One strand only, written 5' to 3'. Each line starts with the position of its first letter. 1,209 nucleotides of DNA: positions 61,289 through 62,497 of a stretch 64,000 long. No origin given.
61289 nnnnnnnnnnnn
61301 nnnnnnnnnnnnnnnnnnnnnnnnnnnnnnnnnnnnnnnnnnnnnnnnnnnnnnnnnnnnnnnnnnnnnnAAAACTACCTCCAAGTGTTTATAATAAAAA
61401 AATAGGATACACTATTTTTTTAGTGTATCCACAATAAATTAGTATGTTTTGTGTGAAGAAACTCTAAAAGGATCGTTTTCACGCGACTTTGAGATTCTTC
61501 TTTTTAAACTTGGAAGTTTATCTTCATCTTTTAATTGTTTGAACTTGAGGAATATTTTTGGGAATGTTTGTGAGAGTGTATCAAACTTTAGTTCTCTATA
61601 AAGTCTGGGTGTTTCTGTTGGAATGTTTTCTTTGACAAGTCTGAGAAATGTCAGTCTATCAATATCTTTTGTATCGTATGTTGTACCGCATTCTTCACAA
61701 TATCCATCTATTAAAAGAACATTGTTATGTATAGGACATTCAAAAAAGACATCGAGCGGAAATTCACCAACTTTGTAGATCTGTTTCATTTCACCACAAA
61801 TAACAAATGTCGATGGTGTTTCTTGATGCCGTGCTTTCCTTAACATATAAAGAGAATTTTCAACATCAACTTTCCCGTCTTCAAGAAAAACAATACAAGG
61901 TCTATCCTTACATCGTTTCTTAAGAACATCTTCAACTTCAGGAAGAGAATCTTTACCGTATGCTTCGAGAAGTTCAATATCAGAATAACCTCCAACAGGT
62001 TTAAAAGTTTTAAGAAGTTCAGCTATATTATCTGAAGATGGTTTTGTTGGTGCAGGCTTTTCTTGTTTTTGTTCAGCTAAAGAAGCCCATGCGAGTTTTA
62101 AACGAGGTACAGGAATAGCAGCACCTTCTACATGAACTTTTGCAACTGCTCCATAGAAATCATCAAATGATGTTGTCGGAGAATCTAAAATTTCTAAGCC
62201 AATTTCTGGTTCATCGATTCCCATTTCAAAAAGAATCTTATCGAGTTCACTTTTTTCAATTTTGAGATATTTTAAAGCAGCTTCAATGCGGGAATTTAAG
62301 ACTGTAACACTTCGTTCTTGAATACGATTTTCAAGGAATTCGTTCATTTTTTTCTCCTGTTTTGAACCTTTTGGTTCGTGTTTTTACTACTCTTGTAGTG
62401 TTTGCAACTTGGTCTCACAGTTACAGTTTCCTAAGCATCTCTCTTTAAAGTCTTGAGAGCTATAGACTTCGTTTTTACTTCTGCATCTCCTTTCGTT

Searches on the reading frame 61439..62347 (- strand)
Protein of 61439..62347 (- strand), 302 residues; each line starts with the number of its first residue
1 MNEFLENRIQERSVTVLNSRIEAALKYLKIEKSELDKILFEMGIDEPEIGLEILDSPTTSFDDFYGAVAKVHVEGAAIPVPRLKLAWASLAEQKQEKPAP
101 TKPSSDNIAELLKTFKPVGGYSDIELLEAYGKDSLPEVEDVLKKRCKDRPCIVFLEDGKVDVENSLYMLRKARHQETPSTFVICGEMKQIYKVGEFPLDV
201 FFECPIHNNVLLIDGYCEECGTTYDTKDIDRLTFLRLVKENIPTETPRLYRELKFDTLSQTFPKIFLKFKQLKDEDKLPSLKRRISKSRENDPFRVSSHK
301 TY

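Call 45: search_protein_families(library=phrogs, proteins=[window:61439-62347:-], max_evalue=0.001)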
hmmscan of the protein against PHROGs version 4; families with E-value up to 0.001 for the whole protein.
window:61439-62347:- (302 aa): 0 families

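Call 60: search_protein_families(library=pfam, proteins=[window:61439-62347:-], max_evalue=0.01)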
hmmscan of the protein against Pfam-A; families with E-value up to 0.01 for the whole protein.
window:61439-62347:- (302 aa): 1 family
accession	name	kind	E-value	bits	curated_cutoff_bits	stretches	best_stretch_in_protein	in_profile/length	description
PF25447.1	RING_ZNF598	-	0.0024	18.6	27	0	179-270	4-89/90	ZNF598 RING finger domain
